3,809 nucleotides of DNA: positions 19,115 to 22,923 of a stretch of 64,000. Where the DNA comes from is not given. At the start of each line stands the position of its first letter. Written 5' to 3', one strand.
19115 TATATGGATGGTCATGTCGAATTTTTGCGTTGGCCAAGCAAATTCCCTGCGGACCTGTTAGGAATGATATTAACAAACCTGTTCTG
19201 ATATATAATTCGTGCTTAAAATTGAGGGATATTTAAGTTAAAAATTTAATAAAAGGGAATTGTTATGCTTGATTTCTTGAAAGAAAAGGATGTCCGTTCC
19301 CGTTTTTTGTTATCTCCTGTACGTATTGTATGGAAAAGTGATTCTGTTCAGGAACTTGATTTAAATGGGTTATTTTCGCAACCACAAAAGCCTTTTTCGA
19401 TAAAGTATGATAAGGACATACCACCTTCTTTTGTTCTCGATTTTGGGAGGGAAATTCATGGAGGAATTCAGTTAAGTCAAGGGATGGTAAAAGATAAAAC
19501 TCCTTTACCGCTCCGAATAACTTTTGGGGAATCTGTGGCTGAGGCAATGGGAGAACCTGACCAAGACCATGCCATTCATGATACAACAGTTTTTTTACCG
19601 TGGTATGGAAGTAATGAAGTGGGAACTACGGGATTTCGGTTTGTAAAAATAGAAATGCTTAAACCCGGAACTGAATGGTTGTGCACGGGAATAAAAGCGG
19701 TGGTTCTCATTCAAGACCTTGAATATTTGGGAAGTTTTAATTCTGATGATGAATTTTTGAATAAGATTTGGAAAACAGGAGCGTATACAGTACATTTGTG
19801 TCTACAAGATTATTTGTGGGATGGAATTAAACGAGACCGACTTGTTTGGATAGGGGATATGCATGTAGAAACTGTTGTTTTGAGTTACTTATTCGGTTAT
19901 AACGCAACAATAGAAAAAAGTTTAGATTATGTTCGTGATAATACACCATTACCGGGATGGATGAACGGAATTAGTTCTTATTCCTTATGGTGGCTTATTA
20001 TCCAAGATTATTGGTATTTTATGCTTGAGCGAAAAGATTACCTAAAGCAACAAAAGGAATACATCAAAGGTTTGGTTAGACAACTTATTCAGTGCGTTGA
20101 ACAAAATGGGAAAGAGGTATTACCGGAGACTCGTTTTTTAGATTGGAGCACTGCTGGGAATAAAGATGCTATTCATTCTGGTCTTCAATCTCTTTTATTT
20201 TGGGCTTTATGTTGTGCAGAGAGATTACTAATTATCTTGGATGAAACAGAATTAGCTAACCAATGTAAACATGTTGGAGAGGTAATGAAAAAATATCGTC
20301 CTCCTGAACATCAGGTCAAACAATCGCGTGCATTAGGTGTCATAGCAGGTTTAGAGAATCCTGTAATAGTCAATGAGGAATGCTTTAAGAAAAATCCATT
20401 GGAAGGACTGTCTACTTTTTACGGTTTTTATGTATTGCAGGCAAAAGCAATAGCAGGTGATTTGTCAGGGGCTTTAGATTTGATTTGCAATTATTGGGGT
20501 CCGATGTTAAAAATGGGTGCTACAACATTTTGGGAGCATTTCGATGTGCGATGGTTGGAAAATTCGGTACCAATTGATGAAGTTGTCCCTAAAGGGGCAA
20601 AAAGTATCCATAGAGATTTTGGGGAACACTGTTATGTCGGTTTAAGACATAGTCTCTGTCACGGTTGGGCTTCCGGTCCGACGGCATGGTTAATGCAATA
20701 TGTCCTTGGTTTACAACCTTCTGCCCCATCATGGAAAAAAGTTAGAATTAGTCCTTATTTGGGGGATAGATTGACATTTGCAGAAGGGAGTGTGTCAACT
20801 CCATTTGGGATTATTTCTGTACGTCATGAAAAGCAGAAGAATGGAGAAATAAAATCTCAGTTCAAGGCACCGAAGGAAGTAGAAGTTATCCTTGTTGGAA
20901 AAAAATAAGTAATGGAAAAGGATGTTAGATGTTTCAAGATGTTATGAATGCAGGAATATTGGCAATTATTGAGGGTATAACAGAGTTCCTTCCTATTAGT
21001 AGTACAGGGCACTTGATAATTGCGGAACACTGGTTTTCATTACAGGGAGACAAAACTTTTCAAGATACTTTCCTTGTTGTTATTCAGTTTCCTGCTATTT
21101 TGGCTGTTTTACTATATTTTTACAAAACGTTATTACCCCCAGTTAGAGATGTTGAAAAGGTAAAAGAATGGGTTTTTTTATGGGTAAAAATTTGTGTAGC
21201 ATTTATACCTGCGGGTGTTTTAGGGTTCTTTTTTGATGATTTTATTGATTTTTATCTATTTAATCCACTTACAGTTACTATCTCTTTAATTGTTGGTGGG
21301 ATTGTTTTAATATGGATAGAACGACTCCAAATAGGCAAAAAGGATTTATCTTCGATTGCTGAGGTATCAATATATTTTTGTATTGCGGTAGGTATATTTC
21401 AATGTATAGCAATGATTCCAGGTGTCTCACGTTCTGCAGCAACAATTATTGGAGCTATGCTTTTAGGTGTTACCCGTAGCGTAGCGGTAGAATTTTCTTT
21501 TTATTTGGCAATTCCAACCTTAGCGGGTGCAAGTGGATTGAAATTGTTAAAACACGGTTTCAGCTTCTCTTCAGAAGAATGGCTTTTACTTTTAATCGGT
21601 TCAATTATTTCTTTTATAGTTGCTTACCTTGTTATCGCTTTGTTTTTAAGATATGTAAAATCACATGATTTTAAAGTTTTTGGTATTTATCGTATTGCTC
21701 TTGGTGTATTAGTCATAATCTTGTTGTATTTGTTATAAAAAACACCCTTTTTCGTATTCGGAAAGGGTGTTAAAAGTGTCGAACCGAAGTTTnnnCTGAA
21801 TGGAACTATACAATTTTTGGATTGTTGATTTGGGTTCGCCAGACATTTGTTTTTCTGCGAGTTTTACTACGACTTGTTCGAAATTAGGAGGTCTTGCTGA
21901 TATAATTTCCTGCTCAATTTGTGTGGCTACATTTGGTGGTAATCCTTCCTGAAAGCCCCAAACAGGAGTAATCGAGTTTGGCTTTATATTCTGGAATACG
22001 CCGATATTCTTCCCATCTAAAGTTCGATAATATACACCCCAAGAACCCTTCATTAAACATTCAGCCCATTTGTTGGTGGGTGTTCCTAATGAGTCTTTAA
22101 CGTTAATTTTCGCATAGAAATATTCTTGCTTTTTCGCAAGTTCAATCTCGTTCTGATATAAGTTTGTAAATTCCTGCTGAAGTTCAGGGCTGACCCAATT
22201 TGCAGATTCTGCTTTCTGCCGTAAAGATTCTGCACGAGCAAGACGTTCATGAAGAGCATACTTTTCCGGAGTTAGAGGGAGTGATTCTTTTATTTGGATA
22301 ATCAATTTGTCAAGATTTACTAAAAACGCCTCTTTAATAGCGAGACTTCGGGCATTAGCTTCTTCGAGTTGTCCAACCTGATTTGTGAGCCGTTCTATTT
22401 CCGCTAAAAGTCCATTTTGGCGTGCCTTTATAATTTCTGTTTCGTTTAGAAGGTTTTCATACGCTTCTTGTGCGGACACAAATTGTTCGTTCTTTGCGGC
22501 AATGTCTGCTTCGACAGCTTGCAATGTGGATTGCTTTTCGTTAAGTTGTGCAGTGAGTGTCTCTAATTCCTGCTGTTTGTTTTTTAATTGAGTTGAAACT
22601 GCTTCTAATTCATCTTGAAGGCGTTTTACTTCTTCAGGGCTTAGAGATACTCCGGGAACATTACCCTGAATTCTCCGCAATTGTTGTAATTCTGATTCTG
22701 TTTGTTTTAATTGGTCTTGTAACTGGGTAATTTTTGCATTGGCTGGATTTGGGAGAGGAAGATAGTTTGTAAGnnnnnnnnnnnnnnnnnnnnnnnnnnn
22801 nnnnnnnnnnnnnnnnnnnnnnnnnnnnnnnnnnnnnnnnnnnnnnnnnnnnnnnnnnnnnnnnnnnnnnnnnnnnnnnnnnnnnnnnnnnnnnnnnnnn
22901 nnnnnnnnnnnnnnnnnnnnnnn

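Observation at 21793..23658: Large membrane protein with repeated cytoplasmic LPP[LI]S[DS][FI]D motif, long coiled coil and unknown C-terminal domain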

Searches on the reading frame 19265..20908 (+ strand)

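Call 3: search_protein_families(library=pfam, proteins=[window:19265-20908:+], max_evalue=0.1)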
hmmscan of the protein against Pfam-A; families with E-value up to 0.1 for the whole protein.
window:19265-20908:+ (547 aa): 3 families
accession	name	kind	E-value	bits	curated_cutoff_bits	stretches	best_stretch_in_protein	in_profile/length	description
PF17389.8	Bac_rhamnosid6H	-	2.7e-14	53.7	24.5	2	155-298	3-157/339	Bacterial alpha-L-rhamnosidase 6 hairpin glycosidase domain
PF17390.7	Bac_rhamnosid_C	-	9.4e-10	38.6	22.1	1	482-543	1-61/78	Bacterial alpha-L-rhamnosidase C-terminal domain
PF21104.3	Glyco_hydro_78_N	-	0.00091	19.2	27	1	44-96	29-81/142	Glycosyl hydrolase family 78 alpha-rhamnosidase N-terminal domain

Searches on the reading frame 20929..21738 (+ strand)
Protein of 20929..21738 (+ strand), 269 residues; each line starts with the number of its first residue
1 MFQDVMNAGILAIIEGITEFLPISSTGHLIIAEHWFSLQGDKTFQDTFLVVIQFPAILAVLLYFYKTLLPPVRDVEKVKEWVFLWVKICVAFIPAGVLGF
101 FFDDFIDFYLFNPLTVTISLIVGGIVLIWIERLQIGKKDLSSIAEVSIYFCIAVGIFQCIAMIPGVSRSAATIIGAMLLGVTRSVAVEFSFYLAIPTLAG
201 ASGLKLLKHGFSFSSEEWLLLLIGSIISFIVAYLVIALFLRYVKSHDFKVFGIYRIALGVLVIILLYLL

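Call 3: search_protein_families(library=pfam, proteins=[window:20929-21738:+], max_evalue=0.1)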
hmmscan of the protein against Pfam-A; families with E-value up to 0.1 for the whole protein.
window:20929-21738:+ (269 aa): 1 family
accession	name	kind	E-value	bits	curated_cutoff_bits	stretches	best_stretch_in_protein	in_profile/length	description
PF02673.24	BacA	-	2.4e-79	267.1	33.4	1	10-261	3-257/257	Bacitracin resistance protein BacA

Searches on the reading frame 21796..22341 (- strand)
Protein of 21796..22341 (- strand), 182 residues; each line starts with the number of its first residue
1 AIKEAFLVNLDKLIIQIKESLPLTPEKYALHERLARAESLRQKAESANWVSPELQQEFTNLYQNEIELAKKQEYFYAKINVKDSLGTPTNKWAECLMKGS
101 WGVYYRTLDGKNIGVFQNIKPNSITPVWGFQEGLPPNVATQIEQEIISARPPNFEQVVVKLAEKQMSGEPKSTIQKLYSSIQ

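Call 39: predict_structure(alignment_id=A3)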
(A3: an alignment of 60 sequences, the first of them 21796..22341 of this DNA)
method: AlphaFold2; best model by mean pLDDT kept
length: 182 residues; sequences in the alignment: 60
mean_pLDDT: 94.0   pTM: 0.83
mean pLDDT of the five models: 94.0, 93.1, 92.8, 92.7, 92.4
residues with pLDDT >= 90: 164; 70-90: 5; 50-70: 12; < 50: 1
segments of 3 or more residues with pLDDT < 50: none
pLDDT, mean of each block of 10 residues (from residue 1): 97 97 95 98 98 98 97 97 95 97 97 98 95 97 98 97 85 64 57
secondary structure, 60 per line:
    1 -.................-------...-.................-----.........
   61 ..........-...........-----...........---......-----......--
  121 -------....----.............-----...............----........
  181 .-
elements in order: H2-18 H30-46 H52-70 E72-82 E88-98 E102-107 E113-118 E128-131 H136-148 H154-168 H173-181

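Call 47: find_homologous_proteins(query=A5, max_evalue=0.01)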
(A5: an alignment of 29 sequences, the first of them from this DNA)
Query A5 (29 sequences) (163 aa, profile of the alignment): 8 proteins with E <= 0.01 among 8000 candidates.
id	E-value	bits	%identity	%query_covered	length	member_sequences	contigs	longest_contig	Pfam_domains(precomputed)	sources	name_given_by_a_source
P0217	1.7e-63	231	51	99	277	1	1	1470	PF11932.14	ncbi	-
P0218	2.8e-61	224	86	99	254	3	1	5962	PF11932.14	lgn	-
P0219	1.4e-60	222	86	99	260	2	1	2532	PF11932.14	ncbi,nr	ncbi:MAG TPA: hypothetical protein PLX23_12840, partial [Candidatus Hydrogenedens sp.]|nr:hypothetic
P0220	2.2e-50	189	49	81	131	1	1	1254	-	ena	-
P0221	3.5e-29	120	87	58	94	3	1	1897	-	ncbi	ncbi:MAG: hypothetical protein ACP5KS_14255, partial [Candidatus Hydrogenedens sp.]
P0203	7.1e-28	115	37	55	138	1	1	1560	-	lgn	-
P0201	2.5e-26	110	39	50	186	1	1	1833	-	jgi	-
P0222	2.7e-19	88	80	42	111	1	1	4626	-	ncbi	ncbi:MAG: hypothetical protein ACP5KS_09325, partial [Candidatus Hydrogenedens sp.]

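Call 48: search_protein_families(library=pfam, alignment_id=A5, max_evalue=10)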
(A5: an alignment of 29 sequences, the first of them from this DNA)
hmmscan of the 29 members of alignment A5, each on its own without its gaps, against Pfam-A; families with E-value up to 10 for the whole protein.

A. member 1, seq(163 aa): 1 family
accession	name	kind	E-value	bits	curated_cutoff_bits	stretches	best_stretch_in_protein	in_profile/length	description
PF11932.13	DUF3450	-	4.1e-05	23.4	32.6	1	11-99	121-204/241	Protein of unknown function (DUF3450)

B. families by the number of members that match (of 29 scanned): 27 families (the first 25 are shown)
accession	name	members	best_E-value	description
PF03588.20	Leu_Phe_trans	6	0.0012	Leucyl/phenylalanyl-tRNA protein transferase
PF11932.13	DUF3450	5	4.1e-05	Protein of unknown function (DUF3450)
PF00343.26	Phosphorylase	2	0.036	Carbohydrate phosphorylase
PF04977.20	DivIC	2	0.12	Septum formation initiator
PF11494.13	Ta0938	2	0.19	Ta0938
PF14400.11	Transglut_i_TM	1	0.012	Inactive transglutaminase fused to 7 transmembrane helices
PF06102.17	RRP36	1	0.014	rRNA biogenesis protein RRP36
PF16888.10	YwqH-like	1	0.045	YwqH-like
PF18009.6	Fer4_23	1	0.047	4Fe-4S iron-sulfur cluster binding domain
PF03097.24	BRO1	1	0.061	BRO1-like domain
PF25297.1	DUF7878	1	0.096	Domain of unknown function (DUF7878)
PF04167.18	DUF402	1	0.11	Protein of unknown function (DUF402)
PF01467.32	CTP_transf_like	1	0.11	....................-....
PF09320.16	DUF1977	1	0.12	Domain of unknown function (DUF1977)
PF03791.18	KNOX2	1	0.12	KNOX2 domain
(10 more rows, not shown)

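Call 65: fold_search(model_id=the predicted structure, library=pdb)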
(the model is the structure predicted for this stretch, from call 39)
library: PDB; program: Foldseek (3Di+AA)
matches with E <= 10: 816; with E <= 0.001: 0
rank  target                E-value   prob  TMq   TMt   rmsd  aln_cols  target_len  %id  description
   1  5ym6_D                7.2e-02  0.47  0.19  0.31  13.2        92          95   13  Crystal Structure of porcine delta coronavirus nsp9 (released 2018-06-13)
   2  5ym6_A                2.4e-01  0.25  0.19  0.30  13.4        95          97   13  Crystal Structure of porcine delta coronavirus nsp9 (released 2018-06-13)
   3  8snb_7A               3.4e-01  0.08  0.14  0.05  13.9        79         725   18  atomic model of sea urchin sperm doublet microtubule (48-nm periodicity) (released 2023-06-28)
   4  6wxu_B                3.6e-01  0.09  0.16  0.12  17.4       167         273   12  CryoEM structure of mouse DUOX1-DUOXA1 complex in the dimer-of-dimer state (released 2020-09-02)
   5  9iqd_D                3.8e-01  0.05  0.12  0.17  12.8       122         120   14  Apo-MicM,homologous of AkaM, SnoaL-like protein (released 2025-07-16)
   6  9cpb_3N               4.0e-01  0.06  0.12  0.09  14.1        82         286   17  Atomic model of bovine Fallopian tube cilia doublet microtubule (48-nm periodicity) (released 2024-10-30)
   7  5ym6_B                4.6e-01  0.18  0.18  0.29  13.6        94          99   13  Crystal Structure of porcine delta coronavirus nsp9 (released 2018-06-13)
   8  1hrd_A                4.8e-01  0.12  0.18  0.09   8.6        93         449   13  GLUTAMATE DEHYDROGENASE (released 1997-03-12)
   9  4tkn_A                4.8e-01  0.08  0.17  0.14  14.1       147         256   14  Structure of the SNX17 FERM domain bound to the second NPxF motif of KRIT1 (released 2014-07-30)
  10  9nhs_F                4.8e-01  0.03  0.10  0.07  17.7       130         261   13  Cryo-EM structure of SIWI-piRNA-target(39-nt)-GTSF1-Maelstrom-Spindle-E complex (released 2025-09-17)
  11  5ym6_C                5.4e-01  0.15  0.18  0.27  13.5        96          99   11  Crystal Structure of porcine delta coronavirus nsp9 (released 2018-06-13)
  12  2yfh_B                5.4e-01  0.14  0.19  0.10   8.4        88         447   15  Structure of a Chimeric Glutamate Dehydrogenase (released 2012-04-04)
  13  9hy4_C                5.4e-01  0.11  0.18  0.17  12.2       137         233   10  Solubly expressed miniaturized SMART H2-Db (released 2025-12-31)
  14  9qf5_An               5.4e-01  0.06  0.16  0.18  11.5       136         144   13  Structure of P. furiosus 70S ribosome grown at 102deg (released 2025-11-05)
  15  9e2g_0E               5.4e-01  0.06  0.14  0.05  13.8        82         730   16  Cryo-EM structure of 48 nm repeat of microtubule doublet from T. brucei flagellum (released 2025-03-12)
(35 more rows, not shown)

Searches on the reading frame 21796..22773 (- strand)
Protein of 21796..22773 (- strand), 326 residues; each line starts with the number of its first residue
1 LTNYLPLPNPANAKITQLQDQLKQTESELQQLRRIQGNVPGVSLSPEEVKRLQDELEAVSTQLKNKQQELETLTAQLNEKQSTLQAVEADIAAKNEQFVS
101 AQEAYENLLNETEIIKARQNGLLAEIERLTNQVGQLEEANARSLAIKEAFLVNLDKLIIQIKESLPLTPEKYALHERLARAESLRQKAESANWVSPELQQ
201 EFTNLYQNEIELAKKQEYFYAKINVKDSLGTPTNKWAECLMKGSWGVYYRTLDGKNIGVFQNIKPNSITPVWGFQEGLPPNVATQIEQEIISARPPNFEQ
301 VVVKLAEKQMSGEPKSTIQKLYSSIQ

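Call 25: predict_structure(alignment_id=A2)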
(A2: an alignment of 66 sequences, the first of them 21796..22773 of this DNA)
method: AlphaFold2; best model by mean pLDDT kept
length: 326 residues; sequences in the alignment: 66
mean_pLDDT: 87.9   pTM: 0.60
mean pLDDT of the five models: 87.9, 85.1, 85.0, 84.1, 82.9
residues with pLDDT >= 90: 230; 70-90: 64; 50-70: 19; < 50: 13
segments of 3 or more residues with pLDDT < 50: 1-5, 38-45
pLDDT, mean of each block of 10 residues (from residue 1): 47 73 73 54 56 78 84 91 93 94 94 94 93 93 97 98 93 96 98 97 98 96 95 96 96 97 93 96 98 97 93 76 70
secondary structure, 60 per line:
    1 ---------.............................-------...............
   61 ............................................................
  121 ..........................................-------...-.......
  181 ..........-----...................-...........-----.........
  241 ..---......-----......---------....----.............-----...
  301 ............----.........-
elements in order: H10-38 H46-162 H174-190 H196-214 E216-226 E232-242 E246-251 E257-262 E272-275 H280-292 H298-312 H317-325
